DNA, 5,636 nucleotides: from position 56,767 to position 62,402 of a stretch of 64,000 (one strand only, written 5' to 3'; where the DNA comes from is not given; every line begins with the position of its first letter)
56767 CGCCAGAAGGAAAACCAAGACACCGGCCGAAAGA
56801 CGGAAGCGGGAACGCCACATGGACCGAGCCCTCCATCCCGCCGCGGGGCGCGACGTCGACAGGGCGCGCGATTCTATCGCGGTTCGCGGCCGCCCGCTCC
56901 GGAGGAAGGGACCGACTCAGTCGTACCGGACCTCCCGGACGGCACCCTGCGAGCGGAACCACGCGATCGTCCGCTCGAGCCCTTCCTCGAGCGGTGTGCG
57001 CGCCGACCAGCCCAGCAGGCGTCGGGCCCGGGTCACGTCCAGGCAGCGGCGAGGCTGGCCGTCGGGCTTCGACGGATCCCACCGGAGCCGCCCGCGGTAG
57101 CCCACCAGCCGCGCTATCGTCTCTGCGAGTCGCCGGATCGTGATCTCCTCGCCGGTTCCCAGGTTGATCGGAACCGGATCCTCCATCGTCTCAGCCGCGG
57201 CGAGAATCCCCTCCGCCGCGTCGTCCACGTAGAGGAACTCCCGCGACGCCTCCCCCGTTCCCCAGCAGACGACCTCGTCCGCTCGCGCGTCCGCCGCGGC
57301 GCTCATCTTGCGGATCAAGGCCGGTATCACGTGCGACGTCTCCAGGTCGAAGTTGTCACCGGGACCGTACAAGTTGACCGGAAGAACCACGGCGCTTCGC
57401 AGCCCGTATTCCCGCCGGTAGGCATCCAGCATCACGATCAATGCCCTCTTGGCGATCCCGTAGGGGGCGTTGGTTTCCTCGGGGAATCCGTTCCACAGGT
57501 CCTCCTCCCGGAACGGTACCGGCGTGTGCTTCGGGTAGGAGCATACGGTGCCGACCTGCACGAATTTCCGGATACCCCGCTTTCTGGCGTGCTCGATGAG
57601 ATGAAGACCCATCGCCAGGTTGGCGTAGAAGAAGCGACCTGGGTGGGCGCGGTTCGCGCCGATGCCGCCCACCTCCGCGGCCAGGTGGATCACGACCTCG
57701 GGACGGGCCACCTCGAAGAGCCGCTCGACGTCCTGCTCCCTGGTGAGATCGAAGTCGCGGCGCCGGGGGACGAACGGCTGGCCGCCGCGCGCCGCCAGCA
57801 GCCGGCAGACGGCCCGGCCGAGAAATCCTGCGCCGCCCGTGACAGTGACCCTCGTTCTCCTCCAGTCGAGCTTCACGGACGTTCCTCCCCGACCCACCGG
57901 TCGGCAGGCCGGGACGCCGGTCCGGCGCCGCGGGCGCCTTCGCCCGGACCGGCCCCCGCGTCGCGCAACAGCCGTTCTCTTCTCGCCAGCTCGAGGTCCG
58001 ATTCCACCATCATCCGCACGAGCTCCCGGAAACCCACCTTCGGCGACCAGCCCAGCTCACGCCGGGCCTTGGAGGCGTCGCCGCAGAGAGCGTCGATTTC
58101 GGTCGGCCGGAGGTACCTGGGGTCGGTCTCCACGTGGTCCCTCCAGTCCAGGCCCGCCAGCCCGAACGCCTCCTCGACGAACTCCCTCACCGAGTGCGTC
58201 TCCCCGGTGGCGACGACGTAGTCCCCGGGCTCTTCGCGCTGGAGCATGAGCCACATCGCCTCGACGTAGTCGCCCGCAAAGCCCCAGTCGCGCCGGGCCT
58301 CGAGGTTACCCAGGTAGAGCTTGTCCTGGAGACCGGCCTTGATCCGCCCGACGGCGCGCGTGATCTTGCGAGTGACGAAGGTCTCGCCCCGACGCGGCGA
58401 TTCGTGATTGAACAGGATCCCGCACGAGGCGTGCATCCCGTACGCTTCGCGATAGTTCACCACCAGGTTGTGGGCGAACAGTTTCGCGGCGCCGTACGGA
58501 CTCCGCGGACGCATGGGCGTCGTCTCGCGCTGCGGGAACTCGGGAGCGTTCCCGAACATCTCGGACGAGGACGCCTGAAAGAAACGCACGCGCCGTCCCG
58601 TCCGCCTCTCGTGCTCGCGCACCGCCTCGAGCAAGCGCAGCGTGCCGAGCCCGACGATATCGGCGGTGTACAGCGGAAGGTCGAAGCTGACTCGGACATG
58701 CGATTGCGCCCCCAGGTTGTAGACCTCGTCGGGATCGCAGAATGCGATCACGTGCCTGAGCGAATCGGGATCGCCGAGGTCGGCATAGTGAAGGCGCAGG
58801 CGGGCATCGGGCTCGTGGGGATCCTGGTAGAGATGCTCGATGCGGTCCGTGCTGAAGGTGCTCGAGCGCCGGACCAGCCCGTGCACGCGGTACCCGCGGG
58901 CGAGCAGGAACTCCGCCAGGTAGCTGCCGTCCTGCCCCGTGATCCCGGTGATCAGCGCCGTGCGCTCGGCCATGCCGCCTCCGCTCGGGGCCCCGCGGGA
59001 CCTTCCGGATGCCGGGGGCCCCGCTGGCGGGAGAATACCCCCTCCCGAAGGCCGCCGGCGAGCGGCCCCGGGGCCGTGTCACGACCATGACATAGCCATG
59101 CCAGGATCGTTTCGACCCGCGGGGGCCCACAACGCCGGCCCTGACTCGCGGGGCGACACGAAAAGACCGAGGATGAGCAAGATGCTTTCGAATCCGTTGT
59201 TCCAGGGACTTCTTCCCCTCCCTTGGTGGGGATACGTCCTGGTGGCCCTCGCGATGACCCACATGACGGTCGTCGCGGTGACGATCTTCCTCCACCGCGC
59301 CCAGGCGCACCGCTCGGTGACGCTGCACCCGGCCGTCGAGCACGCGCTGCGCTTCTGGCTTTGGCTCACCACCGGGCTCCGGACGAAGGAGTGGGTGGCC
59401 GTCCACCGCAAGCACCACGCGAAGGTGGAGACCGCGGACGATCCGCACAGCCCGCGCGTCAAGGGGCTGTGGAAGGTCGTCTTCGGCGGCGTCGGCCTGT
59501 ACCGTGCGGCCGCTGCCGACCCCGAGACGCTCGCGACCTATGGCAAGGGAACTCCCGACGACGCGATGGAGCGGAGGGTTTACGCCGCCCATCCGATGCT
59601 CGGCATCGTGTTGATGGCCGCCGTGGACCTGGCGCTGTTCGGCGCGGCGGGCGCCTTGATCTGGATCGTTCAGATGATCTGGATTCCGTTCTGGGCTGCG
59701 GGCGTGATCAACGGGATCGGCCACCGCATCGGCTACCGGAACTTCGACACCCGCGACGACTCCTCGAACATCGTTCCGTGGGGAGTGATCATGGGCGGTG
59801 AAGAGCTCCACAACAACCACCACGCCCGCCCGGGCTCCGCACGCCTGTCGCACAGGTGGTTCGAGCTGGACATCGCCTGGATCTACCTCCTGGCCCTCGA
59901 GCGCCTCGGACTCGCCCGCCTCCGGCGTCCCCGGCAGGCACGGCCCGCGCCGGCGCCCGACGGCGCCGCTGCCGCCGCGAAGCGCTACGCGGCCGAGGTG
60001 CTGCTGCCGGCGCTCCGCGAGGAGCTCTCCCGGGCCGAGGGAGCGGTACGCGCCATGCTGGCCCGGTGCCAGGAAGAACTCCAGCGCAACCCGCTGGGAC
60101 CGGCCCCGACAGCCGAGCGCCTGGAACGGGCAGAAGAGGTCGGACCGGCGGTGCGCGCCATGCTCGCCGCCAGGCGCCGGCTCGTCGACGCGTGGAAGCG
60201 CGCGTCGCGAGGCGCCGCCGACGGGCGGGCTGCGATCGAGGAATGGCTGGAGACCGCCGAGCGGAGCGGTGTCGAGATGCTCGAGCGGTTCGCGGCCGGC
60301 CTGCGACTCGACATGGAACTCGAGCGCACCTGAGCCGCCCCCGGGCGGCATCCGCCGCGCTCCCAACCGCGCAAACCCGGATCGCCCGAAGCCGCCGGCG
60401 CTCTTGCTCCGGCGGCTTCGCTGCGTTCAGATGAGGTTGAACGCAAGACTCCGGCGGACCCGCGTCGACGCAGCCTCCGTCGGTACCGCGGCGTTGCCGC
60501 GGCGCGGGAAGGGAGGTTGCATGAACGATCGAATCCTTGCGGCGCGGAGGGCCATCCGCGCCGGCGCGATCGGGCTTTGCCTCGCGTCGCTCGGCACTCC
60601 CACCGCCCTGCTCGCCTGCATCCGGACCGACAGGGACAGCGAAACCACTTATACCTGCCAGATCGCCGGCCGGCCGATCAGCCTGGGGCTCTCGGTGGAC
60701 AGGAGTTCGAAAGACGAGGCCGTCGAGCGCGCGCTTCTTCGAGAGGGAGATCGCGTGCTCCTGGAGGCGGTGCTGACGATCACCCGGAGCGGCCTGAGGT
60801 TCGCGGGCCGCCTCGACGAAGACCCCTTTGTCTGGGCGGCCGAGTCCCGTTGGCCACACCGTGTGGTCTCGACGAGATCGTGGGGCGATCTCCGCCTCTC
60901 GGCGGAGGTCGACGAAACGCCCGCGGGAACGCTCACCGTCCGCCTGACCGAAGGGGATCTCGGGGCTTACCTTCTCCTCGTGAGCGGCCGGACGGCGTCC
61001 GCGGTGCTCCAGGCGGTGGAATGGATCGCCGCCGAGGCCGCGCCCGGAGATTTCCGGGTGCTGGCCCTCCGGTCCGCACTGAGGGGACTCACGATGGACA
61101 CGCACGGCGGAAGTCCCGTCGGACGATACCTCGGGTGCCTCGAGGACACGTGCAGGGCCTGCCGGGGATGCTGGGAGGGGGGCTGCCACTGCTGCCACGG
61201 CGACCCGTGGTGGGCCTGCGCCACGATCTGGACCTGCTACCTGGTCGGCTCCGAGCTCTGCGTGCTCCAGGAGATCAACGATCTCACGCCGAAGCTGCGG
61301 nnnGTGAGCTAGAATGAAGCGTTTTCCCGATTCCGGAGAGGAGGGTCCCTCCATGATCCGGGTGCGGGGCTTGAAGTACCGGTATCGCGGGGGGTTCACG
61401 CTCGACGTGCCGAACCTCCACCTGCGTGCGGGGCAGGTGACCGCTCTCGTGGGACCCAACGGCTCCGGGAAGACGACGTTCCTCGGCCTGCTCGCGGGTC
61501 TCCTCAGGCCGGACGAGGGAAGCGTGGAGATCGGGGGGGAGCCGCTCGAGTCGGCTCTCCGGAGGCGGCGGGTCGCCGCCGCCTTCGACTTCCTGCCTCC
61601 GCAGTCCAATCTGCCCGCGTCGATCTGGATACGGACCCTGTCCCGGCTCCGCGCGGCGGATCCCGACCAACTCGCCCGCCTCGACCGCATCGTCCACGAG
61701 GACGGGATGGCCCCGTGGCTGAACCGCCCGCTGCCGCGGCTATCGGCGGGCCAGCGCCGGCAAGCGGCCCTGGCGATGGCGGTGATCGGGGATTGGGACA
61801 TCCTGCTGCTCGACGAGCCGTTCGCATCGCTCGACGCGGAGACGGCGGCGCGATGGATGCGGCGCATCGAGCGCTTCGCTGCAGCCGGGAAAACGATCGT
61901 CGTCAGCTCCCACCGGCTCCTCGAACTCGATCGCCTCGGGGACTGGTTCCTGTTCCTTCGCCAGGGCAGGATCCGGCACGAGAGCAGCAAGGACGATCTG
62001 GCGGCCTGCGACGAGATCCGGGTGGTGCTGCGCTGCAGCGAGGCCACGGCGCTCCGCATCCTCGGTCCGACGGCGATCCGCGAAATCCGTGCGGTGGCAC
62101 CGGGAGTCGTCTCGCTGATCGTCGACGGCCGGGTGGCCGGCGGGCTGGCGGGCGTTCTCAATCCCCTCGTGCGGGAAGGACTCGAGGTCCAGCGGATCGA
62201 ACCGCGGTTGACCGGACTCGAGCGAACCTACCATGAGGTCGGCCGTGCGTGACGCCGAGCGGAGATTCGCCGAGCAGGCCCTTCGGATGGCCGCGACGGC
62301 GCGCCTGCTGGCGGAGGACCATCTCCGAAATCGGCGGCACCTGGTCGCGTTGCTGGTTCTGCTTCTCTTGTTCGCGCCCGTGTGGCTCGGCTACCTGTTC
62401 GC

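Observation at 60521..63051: Cys-rich lipoprotein followed by a dedicated ABC-2 ATPase/permease pair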

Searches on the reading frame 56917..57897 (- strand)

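Call 74: search_protein_families(library=pfam, proteins=[window:56917-57897:-], max_evalue=0.001)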
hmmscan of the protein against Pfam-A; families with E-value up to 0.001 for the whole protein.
window:56917-57897:- (326 aa): 5 families
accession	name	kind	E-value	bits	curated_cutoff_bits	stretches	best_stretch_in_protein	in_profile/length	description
PF01370.27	Epimerase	-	3e-60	204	20.9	1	17-247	1-240/240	NAD dependent epimerase/dehydratase family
PF16363.11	GDP_Man_Dehyd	-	2.4e-30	106.6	27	1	49-310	59-332/332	GDP-mannose 4,6 dehydratase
PF04321.23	RmlD_sub_bind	-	1e-09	38.3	27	1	16-134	2-118/287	RmlD substrate binding domain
PF02719.21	Polysacc_synt_2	-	1e-05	25.3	20.2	0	50-117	62-128/293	Polysaccharide biosynthesis protein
PF01073.25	3Beta_HSD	-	0.00012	21.7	22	0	19-38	2-21/280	3-beta hydroxysteroid dehydrogenase/isomerase family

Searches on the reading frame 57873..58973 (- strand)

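Call 74: search_protein_families(library=pfam, proteins=[window:57873-58973:-], max_evalue=0.001)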
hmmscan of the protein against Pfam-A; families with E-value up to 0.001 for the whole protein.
window:57873-58973:- (366 aa): 3 families
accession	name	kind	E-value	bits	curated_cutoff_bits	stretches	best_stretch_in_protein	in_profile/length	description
PF16363.11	GDP_Man_Dehyd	-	1.9e-142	475.1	27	1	7-322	1-332/332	GDP-mannose 4,6 dehydratase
PF01370.27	Epimerase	-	5.4e-71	239.2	20.9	1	6-255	1-240/240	NAD dependent epimerase/dehydratase family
PF04321.23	RmlD_sub_bind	-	1.3e-05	24.9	27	1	6-176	3-141/287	RmlD substrate binding domain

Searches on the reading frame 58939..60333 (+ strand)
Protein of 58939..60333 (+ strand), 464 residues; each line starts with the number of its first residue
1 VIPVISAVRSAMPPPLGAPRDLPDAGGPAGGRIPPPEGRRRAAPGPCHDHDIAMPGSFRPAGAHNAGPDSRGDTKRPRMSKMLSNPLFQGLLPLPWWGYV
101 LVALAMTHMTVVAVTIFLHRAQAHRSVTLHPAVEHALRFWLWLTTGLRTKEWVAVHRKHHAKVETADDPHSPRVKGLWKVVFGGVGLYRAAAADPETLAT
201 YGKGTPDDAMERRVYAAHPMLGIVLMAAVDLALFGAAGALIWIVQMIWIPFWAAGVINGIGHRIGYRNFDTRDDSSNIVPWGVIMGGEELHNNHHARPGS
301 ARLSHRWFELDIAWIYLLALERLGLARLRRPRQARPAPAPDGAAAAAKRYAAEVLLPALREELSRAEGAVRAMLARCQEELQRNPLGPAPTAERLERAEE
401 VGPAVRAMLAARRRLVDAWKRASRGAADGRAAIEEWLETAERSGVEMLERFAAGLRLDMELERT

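Call 3: search_protein_families(library=pfam, proteins=[window:58939-60333:+], max_evalue=0.1)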
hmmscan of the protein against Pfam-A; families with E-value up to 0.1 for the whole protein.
window:58939-60333:+ (464 aa): 2 families
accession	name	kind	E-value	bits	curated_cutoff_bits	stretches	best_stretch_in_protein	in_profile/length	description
PF00487.30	FA_desaturase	-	1.1e-15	58.5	29.7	1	96-314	3-235/253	Fatty acid desaturase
PF01610.23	DDE_Tnp_ISL3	-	0.038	14.2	23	1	392-456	132-194/240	Transposase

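Call 4: search_protein_families(library=ncbifam, proteins=[window:58939-60333:+], max_evalue=0.1)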
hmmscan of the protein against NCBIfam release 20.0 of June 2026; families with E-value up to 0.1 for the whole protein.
window:58939-60333:+ (464 aa): 3 families
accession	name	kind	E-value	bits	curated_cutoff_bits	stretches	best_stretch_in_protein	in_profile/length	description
NF049918.1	DesA_fam_desat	equivalog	2.3e-137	458.2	400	1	90-456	1-382/385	DesA family fatty acid desaturase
NF049919.1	DesA_ISL3_tail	domain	6e-12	46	30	1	347-456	10-119/122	DesA/ISL3 alpha bundle tail domain-containing protein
NF033550.5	transpos_ISL3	equivalog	9.6e-06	24.9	180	1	350-459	243-324/370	ISL3 family transposase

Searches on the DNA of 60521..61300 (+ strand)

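Call 59: search_rna_families(sources=[L002, L004, L007, L008, L009, L011, L012, L013, L001], threshold=gathering)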
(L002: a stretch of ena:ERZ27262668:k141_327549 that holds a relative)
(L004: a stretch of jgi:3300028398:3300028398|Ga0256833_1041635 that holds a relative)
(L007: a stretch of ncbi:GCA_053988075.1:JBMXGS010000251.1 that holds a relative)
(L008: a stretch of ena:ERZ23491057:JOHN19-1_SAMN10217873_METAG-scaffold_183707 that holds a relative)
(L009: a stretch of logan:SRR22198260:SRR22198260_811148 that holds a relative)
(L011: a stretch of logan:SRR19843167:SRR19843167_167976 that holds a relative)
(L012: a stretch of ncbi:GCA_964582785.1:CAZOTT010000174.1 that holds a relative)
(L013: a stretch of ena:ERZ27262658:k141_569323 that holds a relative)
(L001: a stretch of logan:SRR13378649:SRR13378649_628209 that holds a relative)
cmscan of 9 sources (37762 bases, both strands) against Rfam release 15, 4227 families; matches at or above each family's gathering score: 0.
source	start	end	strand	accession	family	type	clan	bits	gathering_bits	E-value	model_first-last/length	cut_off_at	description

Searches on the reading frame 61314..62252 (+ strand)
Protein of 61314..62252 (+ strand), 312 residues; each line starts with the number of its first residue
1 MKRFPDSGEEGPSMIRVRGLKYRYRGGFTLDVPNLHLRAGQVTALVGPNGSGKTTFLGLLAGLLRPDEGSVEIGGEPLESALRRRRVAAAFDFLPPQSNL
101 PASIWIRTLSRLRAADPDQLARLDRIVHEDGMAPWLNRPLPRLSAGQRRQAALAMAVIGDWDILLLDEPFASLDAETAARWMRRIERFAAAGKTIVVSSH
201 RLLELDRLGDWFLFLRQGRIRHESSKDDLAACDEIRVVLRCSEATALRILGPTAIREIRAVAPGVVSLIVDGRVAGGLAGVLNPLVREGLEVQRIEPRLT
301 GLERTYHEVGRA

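Call 3: search_protein_families(library=pfam, proteins=[window:61314-62252:+], max_evalue=0.1)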
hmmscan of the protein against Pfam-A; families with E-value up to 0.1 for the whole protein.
window:61314-62252:+ (312 aa): 13 families
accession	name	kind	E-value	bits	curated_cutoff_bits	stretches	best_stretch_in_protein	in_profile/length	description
PF00005.33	ABC_tran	-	1.6e-24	87.5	25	1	33-171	4-137/137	ABC transporter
PF13304.12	AAA_21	-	1.5e-12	48.7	27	2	42-77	1-46/304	AAA domain, putative AbiEii toxin, Type IV TA system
PF02463.25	SMC_N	-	8.9e-05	22.4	40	1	41-57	25-41/220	RecF/RecN/SMC N terminal domain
PF13555.12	AAA_29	-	0.00088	19.4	27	1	37-67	19-49/61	P-loop containing region of AAA domain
PF13238.12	AAA_18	-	0.0011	19.9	29.4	0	168-247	46-105/128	AAA domain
PF13476.12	AAA_23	-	0.0038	18.3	27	1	40-57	19-36/201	AAA domain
PF13604.12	AAA_30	-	0.0064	16.7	27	1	40-71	18-49/191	AAA domain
PF13175.12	AAA_15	-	0.0065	16.6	32.1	1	42-67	25-50/374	AAA ATPase domain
PF00448.28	SRP54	-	0.0069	16.5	22.7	1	42-68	3-29/196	SRP54-type protein, GTPase domain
PF13558.12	SbcC_Walker_B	-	0.015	16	27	0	161-184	64-87/90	SbcC/RAD50-like, Walker B motif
PF13481.12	AAA_25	-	0.025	14.6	27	1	36-57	29-50/195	AAA domain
PF19975.5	DO-GTPase1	-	0.036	13.8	27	1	45-77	2-34/271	Double-GTPase 1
PF13401.12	AAA_22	-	0.086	13.6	27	0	40-66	5-31/130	AAA domain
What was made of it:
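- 61353..62252 (+): ABC ATPase, 299 aa. An alternative upstream ATG lies at 61314. Walker A is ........, the signature is LSAGQ, Walker B is ILLLDE and the H-loop His is present. A C-terminal extension of about 80 aa ends in LERTY. PF00005, E = 1.6e-24 (call 3).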

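Call 4: search_protein_families(library=ncbifam, proteins=[window:61314-62252:+], max_evalue=0.1)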
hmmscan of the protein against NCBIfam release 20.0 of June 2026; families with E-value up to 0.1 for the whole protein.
window:61314-62252:+ (312 aa): 196 families (the best 25 are shown)
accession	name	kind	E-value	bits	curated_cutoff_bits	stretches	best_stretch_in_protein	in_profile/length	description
TIGR02142.1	modC_ABC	equivalog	9.9e-30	104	285.05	1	25-246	9-235/353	molybdenum ABC transporter ATP-binding protein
TIGR01188.1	drrA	subfamily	1.3e-29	103.4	312.45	1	30-231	9-213/302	daunorubicin resistance ABC transporter, ATP-binding protein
NF040873.1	AztA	equivalog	1.3e-29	103.1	220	1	24-204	2-181/191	zinc ABC transporter ATP-binding protein AztA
TIGR02857.1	CydD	equivalog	1.8e-29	103.1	435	1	12-204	319-519/529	thiol reductant ABC exporter subunit CydD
NF008409.0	PRK11231.1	equivalog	2e-29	102.7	375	1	15-233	3-229/255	Fe(3+) dicitrate ABC transporter ATP-binding protein FecE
NF010068.0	PRK13548.1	equivalog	4.7e-29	101.3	261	1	13-239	4-240/261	heme ABC transporter ATP-binding protein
TIGR01166.1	cbiO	subfamily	4.5e-28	98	211.8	1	30-201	8-186/190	cobalt ABC transporter, ATP-binding protein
TIGR02868.1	CydC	equivalog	1.5e-27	96.5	329.05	1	13-202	333-530/530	thiol reductant ABC exporter subunit CydC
TIGR03375.1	type_I_sec_LssB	subfamily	4.3e-27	94.7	693.1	2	141-229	602-688/696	type I secretion system permease/ATPase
NF010060.0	PRK13537.1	equivalog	1.2e-26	93.4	521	1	13-230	14-234/314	nodulation factor ABC transporter ATP-binding protein NodI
TIGR04521.1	ECF_ATPase_2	equivalog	5.5e-26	91.3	330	2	142-229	144-232/279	energy-coupling factor transporter ATPase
NF007082.0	PRK09536.1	equivalog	5.6e-26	91.5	537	1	14-236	3-233/402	corrinoid ABC transporter ATPase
TIGR03873.1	F420-0_ABC_ATP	hypoth_equivalog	5.8e-26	91.3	372.4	1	29-238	16-233/256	putative F420-0 ABC transporter ATP-binding protein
NF010061.0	PRK13538.1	equivalog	2.1e-25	89.5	195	1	33-205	24-196/211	cytochrome c biogenesis heme-transporting ATPase CcmA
TIGR01189.1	ccmA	equivalog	7.8e-25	87.7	131.6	1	34-206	20-191/198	heme ABC exporter ATP-binding protein CcmA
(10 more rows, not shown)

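Call 43: search_protein_families(library=padloc, proteins=[window:61353-62249:+], max_evalue=0.01)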
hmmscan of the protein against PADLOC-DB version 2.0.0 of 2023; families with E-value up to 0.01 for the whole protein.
window:61353-62249:+ (299 aa): 19 families
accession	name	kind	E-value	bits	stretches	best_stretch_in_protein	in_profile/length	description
PDLC04135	mad3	-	2.7e-25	87.7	2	119-214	253-351/374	mads_3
PDLC02980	AriA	-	1.5e-12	46.1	2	29-53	1-25/304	-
PDLC04140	mad8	-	7.8e-08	30.2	1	22-236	22-261/314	mads_8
PDLC02914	ATPase-Toprim_I-B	-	9.3e-06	23.1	0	149-195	204-251/443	-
PDLC04164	AriA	-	4.1e-05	21.3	0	28-52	28-52/253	-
PDLC04149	HEC-04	-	7.9e-05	19.4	1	29-48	49-68/494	-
PDLC02979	AriA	-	0.00043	18.2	1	28-52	23-48/373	-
PDLC04178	HEC-01A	-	0.00045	17.4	1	24-46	25-47/399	-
PDLC02335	AbiLi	-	0.00064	16.9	0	26-48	75-97/326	AbiLi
PDLC04244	PDC-M01A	-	0.0009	16.2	0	26-51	189-214/482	-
PDLC04734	PDC-M62A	-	0.0011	16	1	23-52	56-85/597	-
PDLC03878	NsnB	-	0.0019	16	0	24-47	18-41/345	-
PDLC00090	GajA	-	0.0033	14.2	1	27-50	24-47/659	AAA ATPase domain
PDLC00294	PtuA1|PtuA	-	0.0043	13.7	0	3-50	5-52/548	AAA ATPase domain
PDLC00290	PtuA1|PtuA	-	0.0044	14.4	1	28-49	24-45/414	AAA ATPase domain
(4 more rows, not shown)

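Call 56: search_solved_structures(query=window:61353-62249:+, max_evalue=1e-10)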
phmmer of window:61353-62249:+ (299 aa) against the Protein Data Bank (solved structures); distinct sequences matched with E-value up to 1e-10: 440 (the best 60 are shown).
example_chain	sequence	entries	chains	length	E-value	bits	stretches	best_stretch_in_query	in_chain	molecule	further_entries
3j15_B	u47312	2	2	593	1.5e-32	115.8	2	12-203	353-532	ABC transporter ATP-binding protein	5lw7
3bk7_A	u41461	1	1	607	1.7e-32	115.7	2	12-203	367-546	ABC transporter ATP-binding protein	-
7lkp_A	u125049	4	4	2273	3.1e-32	114.8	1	17-208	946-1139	Retinal-specific phospholipid-transporting ATPase ABCA4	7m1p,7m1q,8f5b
7e7i_A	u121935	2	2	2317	3.3e-32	114.7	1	17-208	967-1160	Retinal-specific phospholipid-transporting ATPase ABCA4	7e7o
5yv5_A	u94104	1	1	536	1.9e-31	112.2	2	12-200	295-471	ATPase RIL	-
7lkz_A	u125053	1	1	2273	2.2e-31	112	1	17-208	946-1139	Retinal-specific phospholipid-transporting ATPase ABCA4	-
7e7q_A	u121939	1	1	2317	2.3e-31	112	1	17-208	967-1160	Retinal-specific phospholipid-transporting ATPase ABCA4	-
1yqt_A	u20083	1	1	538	2.7e-31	111.7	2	12-200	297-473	RNase l inhibitor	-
7w01_A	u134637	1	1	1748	7.6e-31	110.2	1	21-208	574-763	Phospholipid-transporting ATPase ABCA3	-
8edw_A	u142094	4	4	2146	4.7e-30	107.6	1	3-207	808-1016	Phospholipid-transporting ATPase ABCA7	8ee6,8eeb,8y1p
7w02_A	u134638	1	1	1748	5.3e-30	107.5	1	21-208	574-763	Phospholipid-transporting ATPase ABCA3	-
8eop_A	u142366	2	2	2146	3.2e-29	104.9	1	3-207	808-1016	Phospholipid-transporting ATPase ABCA7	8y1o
8zpx_B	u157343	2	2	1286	1.2e-28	103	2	22-222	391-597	ABC transporter B family member 1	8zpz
9juj_A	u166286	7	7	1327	1.4e-28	102.8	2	22-222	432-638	ABC transporter B family member 1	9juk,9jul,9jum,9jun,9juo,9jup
8zq4_B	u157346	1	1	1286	8.5e-28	100.2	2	22-222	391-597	ABC transporter B family member 1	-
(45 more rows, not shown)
